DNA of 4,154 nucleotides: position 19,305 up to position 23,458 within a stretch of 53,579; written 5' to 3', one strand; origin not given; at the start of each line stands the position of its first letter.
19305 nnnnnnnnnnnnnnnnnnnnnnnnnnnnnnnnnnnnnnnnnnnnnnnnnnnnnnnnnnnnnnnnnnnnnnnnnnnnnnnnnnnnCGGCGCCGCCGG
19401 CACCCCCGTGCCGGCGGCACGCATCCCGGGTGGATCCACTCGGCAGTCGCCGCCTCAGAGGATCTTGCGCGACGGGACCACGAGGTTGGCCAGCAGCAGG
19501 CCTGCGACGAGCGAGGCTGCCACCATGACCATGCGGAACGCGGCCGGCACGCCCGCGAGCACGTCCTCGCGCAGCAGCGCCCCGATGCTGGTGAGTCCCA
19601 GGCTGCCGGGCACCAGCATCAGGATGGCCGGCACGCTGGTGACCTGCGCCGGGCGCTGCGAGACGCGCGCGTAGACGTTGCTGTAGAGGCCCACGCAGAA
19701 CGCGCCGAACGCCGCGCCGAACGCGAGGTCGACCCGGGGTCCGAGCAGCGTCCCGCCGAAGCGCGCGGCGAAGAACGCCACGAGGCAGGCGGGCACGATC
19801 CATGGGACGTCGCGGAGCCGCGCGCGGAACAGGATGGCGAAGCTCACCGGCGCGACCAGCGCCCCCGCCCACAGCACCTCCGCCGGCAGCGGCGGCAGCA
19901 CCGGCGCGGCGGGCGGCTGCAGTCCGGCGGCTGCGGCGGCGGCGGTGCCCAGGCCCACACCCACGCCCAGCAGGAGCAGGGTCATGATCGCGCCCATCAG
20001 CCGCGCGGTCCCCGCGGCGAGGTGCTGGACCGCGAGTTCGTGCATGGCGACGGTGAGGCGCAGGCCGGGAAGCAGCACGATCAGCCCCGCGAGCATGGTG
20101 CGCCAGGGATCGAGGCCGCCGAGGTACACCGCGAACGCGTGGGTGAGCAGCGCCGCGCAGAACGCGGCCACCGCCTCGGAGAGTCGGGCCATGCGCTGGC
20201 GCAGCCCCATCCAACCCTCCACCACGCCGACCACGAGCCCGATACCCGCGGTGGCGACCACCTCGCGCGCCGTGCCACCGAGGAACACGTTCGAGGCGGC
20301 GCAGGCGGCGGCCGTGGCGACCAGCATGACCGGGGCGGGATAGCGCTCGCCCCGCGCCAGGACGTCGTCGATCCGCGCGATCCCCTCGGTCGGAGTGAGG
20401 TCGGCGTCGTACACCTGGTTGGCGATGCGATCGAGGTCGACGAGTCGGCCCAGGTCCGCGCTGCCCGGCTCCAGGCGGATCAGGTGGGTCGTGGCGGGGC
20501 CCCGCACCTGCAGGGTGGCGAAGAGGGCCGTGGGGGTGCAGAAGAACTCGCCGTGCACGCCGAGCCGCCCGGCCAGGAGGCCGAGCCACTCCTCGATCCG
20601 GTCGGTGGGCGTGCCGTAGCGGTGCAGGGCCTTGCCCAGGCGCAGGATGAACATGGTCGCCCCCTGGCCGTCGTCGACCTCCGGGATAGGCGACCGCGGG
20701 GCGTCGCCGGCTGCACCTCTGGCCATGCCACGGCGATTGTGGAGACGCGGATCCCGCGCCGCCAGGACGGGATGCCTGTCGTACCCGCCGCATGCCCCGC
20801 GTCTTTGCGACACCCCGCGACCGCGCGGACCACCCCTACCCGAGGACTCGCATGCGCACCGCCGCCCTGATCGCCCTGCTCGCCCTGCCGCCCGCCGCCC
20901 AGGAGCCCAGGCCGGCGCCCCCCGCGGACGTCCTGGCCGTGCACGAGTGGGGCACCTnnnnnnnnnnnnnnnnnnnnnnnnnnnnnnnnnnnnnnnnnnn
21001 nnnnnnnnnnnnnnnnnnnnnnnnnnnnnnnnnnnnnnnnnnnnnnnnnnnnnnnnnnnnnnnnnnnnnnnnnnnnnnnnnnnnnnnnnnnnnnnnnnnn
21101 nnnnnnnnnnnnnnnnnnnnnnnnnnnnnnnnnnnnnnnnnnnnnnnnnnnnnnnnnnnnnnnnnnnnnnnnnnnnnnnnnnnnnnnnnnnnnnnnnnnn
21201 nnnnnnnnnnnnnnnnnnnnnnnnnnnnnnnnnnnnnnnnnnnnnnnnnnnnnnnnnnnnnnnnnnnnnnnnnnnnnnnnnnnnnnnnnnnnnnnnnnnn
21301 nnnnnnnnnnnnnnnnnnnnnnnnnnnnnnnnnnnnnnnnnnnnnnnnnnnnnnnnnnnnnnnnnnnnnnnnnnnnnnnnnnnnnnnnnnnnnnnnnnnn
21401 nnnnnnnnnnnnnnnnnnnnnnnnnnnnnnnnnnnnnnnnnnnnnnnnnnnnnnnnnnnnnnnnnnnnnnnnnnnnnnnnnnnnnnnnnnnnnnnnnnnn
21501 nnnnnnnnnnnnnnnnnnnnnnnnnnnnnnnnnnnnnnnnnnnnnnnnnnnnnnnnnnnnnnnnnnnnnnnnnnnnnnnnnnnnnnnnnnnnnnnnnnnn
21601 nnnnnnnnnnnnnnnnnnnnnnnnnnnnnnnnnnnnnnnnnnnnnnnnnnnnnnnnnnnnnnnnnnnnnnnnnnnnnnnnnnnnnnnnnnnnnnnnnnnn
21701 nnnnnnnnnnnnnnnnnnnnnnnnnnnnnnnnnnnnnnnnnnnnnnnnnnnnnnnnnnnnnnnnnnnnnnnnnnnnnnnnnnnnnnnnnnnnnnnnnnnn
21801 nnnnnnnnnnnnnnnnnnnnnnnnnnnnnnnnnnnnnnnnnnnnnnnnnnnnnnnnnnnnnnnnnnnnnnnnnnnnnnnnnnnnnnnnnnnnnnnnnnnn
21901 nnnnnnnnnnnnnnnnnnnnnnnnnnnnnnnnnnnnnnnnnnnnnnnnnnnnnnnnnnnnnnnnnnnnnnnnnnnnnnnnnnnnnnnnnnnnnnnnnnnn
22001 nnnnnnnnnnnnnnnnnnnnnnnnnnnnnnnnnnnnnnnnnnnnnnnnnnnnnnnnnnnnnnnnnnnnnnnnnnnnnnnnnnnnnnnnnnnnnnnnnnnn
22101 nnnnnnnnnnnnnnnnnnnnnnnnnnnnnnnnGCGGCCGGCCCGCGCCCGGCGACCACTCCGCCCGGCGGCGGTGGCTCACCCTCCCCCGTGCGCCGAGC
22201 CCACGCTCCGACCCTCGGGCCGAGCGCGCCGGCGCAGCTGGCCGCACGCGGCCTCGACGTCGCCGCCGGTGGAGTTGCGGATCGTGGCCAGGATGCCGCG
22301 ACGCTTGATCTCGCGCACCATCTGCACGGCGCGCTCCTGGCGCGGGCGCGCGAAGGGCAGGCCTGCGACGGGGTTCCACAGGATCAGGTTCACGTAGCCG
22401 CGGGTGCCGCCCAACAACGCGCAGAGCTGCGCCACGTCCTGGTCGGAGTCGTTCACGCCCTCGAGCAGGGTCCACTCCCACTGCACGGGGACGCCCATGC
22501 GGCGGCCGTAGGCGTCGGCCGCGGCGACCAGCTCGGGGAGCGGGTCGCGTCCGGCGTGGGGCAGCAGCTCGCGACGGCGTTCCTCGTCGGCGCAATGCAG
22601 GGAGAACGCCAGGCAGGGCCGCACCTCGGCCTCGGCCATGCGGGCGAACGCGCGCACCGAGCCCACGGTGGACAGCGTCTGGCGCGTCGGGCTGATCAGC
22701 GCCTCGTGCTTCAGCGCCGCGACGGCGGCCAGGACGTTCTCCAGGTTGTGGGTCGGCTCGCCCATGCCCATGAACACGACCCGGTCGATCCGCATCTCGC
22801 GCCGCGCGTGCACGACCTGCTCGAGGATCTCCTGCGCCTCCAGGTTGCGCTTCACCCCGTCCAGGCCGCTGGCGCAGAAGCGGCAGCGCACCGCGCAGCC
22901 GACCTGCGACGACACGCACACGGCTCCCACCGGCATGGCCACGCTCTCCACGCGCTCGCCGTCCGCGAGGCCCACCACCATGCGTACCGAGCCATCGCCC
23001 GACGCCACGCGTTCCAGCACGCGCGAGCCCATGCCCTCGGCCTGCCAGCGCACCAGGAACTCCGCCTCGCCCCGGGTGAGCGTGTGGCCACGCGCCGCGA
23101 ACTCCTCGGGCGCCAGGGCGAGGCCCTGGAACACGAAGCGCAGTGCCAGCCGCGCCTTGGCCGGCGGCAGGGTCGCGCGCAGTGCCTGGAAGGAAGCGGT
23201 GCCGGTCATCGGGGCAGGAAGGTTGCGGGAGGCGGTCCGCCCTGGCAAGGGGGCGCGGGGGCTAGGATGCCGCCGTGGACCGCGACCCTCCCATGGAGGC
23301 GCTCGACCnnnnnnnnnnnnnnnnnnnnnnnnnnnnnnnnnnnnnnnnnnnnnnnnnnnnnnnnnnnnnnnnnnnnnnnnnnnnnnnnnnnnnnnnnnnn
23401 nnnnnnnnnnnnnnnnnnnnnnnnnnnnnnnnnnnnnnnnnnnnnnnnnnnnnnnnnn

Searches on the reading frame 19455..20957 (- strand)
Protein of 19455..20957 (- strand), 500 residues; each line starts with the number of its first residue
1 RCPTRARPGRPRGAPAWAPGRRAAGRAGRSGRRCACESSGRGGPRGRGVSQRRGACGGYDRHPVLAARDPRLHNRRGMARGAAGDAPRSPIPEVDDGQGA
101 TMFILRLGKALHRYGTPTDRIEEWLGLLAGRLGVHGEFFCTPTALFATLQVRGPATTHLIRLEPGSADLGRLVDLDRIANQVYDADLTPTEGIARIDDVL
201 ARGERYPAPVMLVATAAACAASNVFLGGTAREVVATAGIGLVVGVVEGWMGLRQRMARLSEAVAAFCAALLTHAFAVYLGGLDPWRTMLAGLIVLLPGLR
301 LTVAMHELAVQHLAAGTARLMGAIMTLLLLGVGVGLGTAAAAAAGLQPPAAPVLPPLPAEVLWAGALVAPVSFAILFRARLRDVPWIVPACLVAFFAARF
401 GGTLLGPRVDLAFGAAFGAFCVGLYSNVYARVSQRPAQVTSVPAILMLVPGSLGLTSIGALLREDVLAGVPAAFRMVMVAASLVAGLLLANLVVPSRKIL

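Call 6: search_protein_families(library=pfam, proteins=[window:19455-20957:-], max_evalue=0.001)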
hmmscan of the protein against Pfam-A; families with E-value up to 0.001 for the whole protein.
window:19455-20957:- (500 aa): 2 families
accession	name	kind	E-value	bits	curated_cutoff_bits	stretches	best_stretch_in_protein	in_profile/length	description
PF06738.18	ThrE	-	1.4e-54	185.5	26.3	2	103-339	2-239/241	Putative threonine/serine exporter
PF12821.13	ThrE_2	-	3.7e-18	66.4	27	1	365-492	4-128/129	Threonine/Serine exporter, ThrE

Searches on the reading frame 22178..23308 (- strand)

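Call 6: search_protein_families(library=pfam, proteins=[window:22178-23308:-], max_evalue=0.001)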
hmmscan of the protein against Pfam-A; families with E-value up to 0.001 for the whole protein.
window:22178-23308:- (376 aa): 2 families
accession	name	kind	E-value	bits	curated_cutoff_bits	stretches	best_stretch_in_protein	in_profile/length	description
PF04055.27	Radical_SAM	-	4.1e-14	53.5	29.5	1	133-295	2-165/166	Radical SAM superfamily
PF13353.11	Fer4_12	-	0.00091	20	22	0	128-204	5-82/137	4Fe-4S single cluster domain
